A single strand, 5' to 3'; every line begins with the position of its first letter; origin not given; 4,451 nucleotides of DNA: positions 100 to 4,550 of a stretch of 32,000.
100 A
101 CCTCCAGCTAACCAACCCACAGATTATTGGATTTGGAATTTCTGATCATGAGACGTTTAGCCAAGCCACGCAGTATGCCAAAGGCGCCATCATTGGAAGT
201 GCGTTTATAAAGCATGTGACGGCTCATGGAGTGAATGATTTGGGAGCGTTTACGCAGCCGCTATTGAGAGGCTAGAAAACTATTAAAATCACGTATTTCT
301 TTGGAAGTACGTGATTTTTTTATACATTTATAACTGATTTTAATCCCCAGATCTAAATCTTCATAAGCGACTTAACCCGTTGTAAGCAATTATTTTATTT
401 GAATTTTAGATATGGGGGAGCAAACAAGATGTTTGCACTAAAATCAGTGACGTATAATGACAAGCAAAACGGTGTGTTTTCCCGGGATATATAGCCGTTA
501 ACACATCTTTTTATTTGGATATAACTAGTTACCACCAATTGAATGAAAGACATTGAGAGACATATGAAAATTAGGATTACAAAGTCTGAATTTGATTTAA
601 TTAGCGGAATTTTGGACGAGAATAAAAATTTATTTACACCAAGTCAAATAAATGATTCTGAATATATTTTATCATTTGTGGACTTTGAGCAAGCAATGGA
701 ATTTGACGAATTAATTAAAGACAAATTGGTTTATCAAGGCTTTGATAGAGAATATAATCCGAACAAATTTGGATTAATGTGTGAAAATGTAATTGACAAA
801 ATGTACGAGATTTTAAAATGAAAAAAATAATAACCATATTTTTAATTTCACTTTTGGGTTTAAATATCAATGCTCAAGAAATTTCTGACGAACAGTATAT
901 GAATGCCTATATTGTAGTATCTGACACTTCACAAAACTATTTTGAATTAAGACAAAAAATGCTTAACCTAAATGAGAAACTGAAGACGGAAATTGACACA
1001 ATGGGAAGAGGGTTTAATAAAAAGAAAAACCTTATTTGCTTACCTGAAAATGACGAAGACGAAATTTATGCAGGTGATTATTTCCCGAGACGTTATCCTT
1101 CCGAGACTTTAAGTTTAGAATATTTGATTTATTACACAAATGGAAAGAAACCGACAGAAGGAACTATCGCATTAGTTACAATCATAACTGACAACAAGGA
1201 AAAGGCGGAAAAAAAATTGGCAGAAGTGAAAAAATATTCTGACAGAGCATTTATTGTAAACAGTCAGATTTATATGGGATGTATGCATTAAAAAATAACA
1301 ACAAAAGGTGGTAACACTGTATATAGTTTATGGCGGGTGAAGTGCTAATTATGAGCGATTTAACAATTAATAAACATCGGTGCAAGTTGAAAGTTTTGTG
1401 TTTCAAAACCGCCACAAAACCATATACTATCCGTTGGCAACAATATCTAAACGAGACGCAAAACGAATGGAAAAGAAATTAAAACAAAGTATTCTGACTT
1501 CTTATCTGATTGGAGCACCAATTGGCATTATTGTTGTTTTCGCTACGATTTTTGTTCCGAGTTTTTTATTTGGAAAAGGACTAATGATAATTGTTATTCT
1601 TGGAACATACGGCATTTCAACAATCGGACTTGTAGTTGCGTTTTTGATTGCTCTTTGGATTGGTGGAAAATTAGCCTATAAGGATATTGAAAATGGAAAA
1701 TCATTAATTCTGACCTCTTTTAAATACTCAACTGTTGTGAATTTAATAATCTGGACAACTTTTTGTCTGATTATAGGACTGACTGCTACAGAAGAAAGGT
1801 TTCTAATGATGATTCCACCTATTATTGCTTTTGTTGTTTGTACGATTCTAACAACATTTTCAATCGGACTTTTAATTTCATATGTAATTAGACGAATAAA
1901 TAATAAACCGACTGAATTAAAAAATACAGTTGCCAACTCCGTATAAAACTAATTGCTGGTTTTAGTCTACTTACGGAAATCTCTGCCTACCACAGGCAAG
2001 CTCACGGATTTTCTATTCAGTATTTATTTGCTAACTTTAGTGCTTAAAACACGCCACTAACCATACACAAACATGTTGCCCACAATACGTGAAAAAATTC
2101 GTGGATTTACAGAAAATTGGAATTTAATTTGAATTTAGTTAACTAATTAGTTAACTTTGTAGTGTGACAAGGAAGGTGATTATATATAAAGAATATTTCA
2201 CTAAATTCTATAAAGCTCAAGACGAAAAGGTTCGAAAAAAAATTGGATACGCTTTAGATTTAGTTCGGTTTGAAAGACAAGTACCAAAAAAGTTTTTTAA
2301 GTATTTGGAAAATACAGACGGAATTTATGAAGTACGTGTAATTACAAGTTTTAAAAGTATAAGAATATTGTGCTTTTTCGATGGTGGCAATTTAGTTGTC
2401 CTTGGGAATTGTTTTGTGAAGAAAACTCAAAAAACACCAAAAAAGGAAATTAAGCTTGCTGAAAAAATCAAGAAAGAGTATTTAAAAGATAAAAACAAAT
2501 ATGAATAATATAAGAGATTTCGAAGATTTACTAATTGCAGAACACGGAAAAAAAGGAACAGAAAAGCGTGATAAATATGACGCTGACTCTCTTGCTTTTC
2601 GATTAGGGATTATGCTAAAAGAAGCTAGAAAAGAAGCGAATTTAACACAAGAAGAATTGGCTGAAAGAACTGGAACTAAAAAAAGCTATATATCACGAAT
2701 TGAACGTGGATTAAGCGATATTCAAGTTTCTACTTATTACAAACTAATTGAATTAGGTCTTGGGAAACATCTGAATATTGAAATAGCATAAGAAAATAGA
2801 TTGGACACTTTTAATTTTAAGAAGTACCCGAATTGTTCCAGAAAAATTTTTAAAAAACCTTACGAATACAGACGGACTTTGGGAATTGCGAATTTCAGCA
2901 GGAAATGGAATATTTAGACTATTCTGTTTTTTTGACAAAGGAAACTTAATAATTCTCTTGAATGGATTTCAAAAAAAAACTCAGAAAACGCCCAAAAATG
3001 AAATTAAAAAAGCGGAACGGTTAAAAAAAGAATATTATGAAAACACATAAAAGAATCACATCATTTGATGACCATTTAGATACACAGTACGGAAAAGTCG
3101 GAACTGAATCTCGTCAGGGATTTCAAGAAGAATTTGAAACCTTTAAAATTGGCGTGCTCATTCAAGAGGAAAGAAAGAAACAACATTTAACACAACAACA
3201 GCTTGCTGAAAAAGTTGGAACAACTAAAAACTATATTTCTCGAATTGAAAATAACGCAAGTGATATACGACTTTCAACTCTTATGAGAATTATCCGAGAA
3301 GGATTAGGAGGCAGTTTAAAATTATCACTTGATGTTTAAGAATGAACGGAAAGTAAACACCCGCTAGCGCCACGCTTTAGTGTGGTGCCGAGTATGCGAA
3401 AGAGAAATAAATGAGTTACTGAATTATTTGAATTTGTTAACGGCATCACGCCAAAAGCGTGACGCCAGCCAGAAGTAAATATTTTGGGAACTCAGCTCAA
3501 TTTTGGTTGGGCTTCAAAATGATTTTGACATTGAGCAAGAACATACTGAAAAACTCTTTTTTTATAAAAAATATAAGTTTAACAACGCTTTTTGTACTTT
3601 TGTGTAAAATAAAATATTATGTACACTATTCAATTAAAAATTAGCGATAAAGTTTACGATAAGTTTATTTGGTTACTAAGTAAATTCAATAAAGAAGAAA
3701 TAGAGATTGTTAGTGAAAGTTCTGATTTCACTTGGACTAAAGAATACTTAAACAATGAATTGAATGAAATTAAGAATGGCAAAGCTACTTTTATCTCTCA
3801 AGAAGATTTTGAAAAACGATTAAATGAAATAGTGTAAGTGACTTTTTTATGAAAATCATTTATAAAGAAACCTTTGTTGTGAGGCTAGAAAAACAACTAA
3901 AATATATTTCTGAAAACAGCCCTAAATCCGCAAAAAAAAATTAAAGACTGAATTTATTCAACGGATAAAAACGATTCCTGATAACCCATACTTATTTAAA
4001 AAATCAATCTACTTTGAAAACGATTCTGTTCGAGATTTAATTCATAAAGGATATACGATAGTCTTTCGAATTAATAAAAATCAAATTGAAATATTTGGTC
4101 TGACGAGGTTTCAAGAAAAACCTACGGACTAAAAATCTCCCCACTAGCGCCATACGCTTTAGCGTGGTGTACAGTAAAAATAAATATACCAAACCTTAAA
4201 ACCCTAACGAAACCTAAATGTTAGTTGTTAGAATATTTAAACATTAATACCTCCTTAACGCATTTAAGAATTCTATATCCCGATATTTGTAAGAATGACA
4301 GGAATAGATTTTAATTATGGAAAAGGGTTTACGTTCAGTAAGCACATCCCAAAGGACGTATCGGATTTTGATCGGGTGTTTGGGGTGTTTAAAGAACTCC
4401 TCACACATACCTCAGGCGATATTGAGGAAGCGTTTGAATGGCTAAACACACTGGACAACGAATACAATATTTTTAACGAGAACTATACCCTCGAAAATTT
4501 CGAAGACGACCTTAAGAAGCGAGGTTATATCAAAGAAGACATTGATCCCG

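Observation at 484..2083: Integron-like cassette units: attC-like folded repeats plus cassette-specific perfect 9-bp inverted termini, with no integrase in view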

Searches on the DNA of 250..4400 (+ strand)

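Call 7: search_rna_families(source=window, start=250, end=4400, threshold=evalue, max_evalue=10)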
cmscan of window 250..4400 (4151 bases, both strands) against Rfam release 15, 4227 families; matches with E-value up to 10: 4.
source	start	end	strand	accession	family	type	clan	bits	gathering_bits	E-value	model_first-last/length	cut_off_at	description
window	1855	1962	-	RF02324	TtnuHACA17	Gene; snRNA; snoRNA; HACA-box;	-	30.1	100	0.25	1-118/118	no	Tetrahymena snoRNA TtnuHACA17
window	276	324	+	RF02397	sau-5971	Gene; sRNA;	-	18.9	90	5.8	48-96/96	no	Staphylococcus sRNA sau-5971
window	1448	1627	-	RF01402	STnc150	Gene; sRNA;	-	18.7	60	0.68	1-267/267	no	STnc150 Hfq binding RNA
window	3102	3173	+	RF01962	RMST_1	Gene; lncRNA;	-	15.1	40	3.9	1-61/61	no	Rhabdomyosarcoma 2 associated transcript conserved region 1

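Call 100: search_with_rna_model(model_id=R1, sources=[L235, L236, L237, L241, L243, L242], max_evalue=0.01, filters=off)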
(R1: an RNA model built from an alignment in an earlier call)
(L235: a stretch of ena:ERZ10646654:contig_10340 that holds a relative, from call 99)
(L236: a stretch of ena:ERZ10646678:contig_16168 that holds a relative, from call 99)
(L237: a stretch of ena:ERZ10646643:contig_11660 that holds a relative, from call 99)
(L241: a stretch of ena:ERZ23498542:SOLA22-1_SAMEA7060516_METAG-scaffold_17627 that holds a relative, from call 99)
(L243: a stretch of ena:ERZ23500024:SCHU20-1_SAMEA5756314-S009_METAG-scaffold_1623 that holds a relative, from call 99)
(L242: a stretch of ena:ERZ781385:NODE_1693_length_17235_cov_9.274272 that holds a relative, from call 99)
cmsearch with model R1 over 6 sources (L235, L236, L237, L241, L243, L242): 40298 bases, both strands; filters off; matches with E-value up to 0.01: 6.
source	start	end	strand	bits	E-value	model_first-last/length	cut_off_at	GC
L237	3782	3920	+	102.5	6.2e-22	1-136/136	no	0.39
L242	465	618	+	45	1.6e-08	1-136/136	no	0.4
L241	3764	3917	+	44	2.8e-08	1-136/136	no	0.4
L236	3764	3917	+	39.3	3.5e-07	1-136/136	no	0.4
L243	365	518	+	39.3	3.5e-07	1-136/136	no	0.4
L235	3787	3920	+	25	0.0008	1-136/136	no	0.44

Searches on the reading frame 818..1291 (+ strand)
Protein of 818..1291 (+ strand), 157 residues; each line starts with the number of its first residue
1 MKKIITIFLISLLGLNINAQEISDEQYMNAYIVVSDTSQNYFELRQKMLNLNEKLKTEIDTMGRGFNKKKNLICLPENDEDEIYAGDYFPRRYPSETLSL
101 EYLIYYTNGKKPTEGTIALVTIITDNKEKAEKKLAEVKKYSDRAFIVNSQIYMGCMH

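Call 16: search_protein_families(library=pfam, proteins=[window:818-1291:+], max_evalue=0.01)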
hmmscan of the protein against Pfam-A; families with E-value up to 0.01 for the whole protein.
window:818-1291:+ (157 aa): 0 families

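Call 71: find_encoding_contigs(protein=window:818-1291:+, flank=4000, max_places=10)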
Protein window:818-1291:+ (157 aa): 23 contigs read that carry it; 10 places shown.
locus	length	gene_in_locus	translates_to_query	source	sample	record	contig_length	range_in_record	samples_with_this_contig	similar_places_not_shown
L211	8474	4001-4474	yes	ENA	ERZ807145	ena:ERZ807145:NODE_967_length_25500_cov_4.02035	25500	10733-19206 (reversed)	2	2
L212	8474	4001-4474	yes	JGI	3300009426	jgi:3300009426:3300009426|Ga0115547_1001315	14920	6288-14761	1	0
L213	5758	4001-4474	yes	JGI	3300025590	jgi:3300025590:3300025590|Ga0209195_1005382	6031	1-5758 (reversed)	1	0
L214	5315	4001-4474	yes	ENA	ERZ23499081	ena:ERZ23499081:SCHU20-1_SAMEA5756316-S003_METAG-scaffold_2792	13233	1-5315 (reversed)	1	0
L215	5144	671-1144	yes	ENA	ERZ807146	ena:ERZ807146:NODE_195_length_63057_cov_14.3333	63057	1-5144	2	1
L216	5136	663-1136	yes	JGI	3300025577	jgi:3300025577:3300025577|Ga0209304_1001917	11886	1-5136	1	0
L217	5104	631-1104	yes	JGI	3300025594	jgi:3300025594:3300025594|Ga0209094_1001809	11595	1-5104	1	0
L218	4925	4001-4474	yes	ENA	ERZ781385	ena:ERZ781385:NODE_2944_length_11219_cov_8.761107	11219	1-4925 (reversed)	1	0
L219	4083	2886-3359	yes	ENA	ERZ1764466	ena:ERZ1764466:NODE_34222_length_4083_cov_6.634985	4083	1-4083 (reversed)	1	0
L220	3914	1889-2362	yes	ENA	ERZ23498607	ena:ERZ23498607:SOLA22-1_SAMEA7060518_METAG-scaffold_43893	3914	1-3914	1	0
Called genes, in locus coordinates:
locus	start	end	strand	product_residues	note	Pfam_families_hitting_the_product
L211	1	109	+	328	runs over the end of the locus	PF02885:Glycos_trans_3N, PF00591:Glycos_transf_3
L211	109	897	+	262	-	PF00218:IGPS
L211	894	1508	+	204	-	PF00697:PRAI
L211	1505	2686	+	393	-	PF00291:PALP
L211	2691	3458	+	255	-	PF00290:Trp_syntA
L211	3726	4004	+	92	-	-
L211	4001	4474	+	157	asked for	-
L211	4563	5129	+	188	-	-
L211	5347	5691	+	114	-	PF05973:Gp49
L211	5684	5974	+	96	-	PF12844:HTH_19, PF13560:HTH_31, PF01381:HTH_3, PF13413:HTH_25 (weak)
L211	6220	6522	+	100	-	PF13560:HTH_31 (weak), PF12844:HTH_19 (weak), PF01381:HTH_3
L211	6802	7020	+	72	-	-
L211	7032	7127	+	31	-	-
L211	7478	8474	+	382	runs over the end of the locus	PF27098:Rv0959_3rd, PF13519:VWA_2 (weak)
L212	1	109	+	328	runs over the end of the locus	PF02885:Glycos_trans_3N, PF00591:Glycos_transf_3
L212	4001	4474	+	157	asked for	-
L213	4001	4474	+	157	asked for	-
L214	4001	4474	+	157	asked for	-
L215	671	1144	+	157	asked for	-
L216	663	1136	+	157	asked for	-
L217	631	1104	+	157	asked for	-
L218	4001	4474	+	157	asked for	-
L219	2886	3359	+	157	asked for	-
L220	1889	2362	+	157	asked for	-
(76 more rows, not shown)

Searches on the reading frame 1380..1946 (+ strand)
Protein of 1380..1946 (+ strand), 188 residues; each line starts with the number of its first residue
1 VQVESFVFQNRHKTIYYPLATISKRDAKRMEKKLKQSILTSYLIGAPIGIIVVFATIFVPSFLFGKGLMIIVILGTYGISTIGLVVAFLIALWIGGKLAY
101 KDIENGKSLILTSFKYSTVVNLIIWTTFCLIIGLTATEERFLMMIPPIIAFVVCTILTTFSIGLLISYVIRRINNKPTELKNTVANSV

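Call 16: search_protein_families(library=pfam, proteins=[window:1467-1946:+], max_evalue=0.01)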
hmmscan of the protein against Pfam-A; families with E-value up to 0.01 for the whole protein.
window:1467-1946:+ (159 aa): 1 family
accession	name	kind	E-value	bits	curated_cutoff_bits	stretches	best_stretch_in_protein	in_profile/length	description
PF22954.2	DUF7027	-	0.0012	19.1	27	1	50-136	6-90/100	Domain of unknown function (DUF7027)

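Call 72: find_encoding_contigs(protein=window:1380-1946:+, flank=4000, max_places=10)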
Protein window:1380-1946:+ (188 aa): 14 contigs read that carry it; 10 places shown.
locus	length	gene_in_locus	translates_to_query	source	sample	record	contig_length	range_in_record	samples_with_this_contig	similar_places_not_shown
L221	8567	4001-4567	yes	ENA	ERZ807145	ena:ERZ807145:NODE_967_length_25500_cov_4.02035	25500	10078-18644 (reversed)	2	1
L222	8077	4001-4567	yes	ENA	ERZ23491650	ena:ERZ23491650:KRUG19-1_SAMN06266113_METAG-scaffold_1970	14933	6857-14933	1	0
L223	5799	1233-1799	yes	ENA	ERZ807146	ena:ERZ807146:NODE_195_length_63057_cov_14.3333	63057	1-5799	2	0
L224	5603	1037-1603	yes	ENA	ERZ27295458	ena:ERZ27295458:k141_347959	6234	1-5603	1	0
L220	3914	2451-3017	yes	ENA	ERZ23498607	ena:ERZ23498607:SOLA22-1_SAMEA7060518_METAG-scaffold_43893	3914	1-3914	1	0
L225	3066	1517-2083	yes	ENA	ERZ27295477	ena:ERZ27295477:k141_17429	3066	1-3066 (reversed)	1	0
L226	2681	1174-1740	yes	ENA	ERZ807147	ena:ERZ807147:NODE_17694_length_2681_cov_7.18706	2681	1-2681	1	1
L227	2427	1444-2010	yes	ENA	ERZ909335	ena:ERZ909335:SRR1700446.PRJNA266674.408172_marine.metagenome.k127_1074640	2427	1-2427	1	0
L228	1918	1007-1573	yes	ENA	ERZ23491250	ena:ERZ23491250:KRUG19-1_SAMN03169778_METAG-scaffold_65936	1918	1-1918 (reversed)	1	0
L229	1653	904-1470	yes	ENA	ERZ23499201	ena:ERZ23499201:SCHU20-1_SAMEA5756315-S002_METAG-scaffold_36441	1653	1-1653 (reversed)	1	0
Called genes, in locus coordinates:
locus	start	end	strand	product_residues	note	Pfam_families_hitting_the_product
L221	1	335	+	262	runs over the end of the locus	PF00218:IGPS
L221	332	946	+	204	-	PF00697:PRAI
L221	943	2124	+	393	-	PF00291:PALP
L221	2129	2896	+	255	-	PF00290:Trp_syntA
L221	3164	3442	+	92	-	-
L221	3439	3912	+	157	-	-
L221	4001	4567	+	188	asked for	-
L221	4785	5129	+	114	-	PF05973:Gp49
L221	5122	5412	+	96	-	PF12844:HTH_19, PF13560:HTH_31, PF01381:HTH_3, PF13413:HTH_25 (weak)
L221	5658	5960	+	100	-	PF13560:HTH_31 (weak), PF12844:HTH_19 (weak), PF01381:HTH_3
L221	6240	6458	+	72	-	-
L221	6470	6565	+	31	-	-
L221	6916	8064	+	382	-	PF27098:Rv0959_3rd, PF13519:VWA_2 (weak)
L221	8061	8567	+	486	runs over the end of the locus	PF00158:Sigma54_activat (faint), PF01078:Mg_chelatase (faint), PF07728:AAA_5 (faint)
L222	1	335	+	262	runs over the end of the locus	PF00218:IGPS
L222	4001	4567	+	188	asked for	-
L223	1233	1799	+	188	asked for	-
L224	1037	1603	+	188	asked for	-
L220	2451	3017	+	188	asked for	-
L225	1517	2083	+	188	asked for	-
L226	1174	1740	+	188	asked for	-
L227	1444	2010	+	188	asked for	-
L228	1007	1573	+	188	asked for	-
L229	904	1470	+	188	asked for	-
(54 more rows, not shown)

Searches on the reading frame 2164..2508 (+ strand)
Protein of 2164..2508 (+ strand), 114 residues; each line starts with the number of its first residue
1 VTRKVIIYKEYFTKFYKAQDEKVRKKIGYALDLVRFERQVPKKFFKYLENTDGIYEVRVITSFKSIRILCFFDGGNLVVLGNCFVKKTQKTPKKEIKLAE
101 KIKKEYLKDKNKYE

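Call 16: search_protein_families(library=pfam, proteins=[window:2164-2508:+], max_evalue=0.01)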
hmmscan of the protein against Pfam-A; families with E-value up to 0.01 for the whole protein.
window:2164-2508:+ (114 aa): 1 family
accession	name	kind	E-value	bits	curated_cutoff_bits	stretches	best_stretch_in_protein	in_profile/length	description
PF05973.20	Gp49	-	6e-20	71.5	23.9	1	16-103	3-89/90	Phage derived protein Gp49-like (DUF891)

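Call 99: find_encoding_contigs(protein=window:2164-2508:+, flank=4000, max_places=10)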
Protein window:2164-2508:+ (114 aa): 23 contigs read that carry it; 10 places shown.
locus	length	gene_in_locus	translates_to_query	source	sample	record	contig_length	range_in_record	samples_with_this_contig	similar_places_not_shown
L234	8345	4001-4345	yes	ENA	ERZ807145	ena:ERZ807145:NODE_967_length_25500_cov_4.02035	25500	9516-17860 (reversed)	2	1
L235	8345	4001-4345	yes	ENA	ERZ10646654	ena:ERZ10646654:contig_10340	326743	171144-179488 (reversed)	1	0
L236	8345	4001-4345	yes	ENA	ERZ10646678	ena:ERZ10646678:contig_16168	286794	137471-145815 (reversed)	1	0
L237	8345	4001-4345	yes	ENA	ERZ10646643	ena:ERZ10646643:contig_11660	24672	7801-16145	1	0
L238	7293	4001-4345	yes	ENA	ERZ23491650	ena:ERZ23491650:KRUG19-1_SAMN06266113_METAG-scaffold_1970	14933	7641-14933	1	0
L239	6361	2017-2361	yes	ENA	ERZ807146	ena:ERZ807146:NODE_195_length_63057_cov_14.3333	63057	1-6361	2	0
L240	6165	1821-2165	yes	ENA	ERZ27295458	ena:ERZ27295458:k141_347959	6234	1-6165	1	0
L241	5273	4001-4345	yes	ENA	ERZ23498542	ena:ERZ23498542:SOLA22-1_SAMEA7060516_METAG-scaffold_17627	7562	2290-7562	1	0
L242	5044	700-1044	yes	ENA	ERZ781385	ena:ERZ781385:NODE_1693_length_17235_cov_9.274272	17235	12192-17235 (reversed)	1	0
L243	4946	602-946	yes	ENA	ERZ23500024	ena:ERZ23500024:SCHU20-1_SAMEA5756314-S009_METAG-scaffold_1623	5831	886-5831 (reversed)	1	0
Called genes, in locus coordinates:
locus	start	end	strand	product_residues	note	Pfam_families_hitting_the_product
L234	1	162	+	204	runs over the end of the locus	PF00697:PRAI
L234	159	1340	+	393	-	PF00291:PALP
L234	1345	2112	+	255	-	PF00290:Trp_syntA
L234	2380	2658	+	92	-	-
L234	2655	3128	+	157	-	-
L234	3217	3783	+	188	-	-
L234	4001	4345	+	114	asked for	PF05973:Gp49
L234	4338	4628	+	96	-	PF12844:HTH_19, PF13560:HTH_31, PF01381:HTH_3, PF13413:HTH_25 (weak)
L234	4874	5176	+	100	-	PF13560:HTH_31 (weak), PF12844:HTH_19 (weak), PF01381:HTH_3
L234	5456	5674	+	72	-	-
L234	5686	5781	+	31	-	-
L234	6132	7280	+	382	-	PF27098:Rv0959_3rd, PF13519:VWA_2 (weak)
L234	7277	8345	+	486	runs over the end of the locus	PF00158:Sigma54_activat (faint), PF01078:Mg_chelatase (faint), PF07728:AAA_5 (faint)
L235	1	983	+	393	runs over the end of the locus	PF00291:PALP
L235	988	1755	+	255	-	PF00290:Trp_syntA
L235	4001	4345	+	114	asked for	PF05973:Gp49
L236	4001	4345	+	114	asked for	PF05973:Gp49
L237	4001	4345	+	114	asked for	PF05973:Gp49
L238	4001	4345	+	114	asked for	PF05973:Gp49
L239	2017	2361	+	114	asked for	PF05973:Gp49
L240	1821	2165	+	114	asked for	PF05973:Gp49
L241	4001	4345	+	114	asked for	PF05973:Gp49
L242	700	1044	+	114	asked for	PF05973:Gp49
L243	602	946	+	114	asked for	PF05973:Gp49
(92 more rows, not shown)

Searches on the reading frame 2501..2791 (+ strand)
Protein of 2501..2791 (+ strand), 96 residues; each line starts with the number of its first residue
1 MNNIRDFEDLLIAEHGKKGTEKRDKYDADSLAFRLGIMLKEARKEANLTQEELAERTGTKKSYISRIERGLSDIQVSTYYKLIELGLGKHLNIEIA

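Call 16: search_protein_families(library=pfam, proteins=[window:2501-2791:+], max_evalue=0.01)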
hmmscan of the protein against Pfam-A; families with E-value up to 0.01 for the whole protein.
window:2501-2791:+ (96 aa): 10 families
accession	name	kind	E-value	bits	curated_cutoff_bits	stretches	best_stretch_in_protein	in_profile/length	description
PF01381.28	HTH_3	-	1.4e-14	54.3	23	1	39-84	1-46/55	Helix-turn-helix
PF13560.12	HTH_31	-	3.3e-11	43.7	27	1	34-72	1-39/64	Helix-turn-helix domain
PF12844.13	HTH_19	-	9.9e-11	41.8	30.2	1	36-84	1-49/64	Helix-turn-helix domain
PF13413.12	HTH_25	-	1.1e-05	25.6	24.6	1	38-70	1-33/62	Helix-turn-helix domain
PF13744.12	HTH_37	-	0.00012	22.2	27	1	28-95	10-79/80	Helix-turn-helix domain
PF04545.22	Sigma70_r4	-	0.0011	18.9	24.1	1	42-69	15-42/50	Sigma-70, region 4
PF17762.8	HTH_ParB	-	0.0026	18.3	22.6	1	39-66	12-39/102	ParB HTH domain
PF05979.17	DUF896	-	0.005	17.1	24.2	1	41-72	11-42/64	Bacterial protein of unknown function (DUF896)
PF12802.13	MarR_2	-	0.0053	17.3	27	1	45-67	18-40/61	MarR family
PF13412.12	HTH_24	-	0.0058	16.6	21.9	0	39-66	9-36/48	Winged helix-turn-helix DNA-binding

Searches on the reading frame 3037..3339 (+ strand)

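Call 16: search_protein_families(library=pfam, proteins=[window:3037-3339:+], max_evalue=0.01)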
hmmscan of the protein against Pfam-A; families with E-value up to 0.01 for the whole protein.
window:3037-3339:+ (100 aa): 8 families
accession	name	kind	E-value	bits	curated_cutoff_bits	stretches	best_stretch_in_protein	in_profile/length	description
PF01381.28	HTH_3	-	6.1e-13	49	23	1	42-87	1-46/55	Helix-turn-helix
PF12844.13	HTH_19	-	8.7e-07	29.2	30.2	1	42-82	4-44/64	Helix-turn-helix domain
PF13560.12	HTH_31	-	3.3e-06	27.8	27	1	39-85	3-50/64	Helix-turn-helix domain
PF13744.12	HTH_37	-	8.4e-05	22.7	27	1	39-94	20-75/80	Helix-turn-helix domain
PF13443.12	HTH_26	-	9.7e-05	23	22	1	45-85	5-46/63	Cro/C1-type HTH DNA-binding domain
PF13413.12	HTH_25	-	0.0012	19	24.6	1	42-75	2-35/62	Helix-turn-helix domain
PF15731.11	MqsA_antitoxin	-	0.0034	17.9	30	1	22-81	53-113/131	Antitoxin component of bacterial toxin-antitoxin system, MqsA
PF04545.22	Sigma70_r4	-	0.0037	17.2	24.1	1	46-74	16-44/50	Sigma-70, region 4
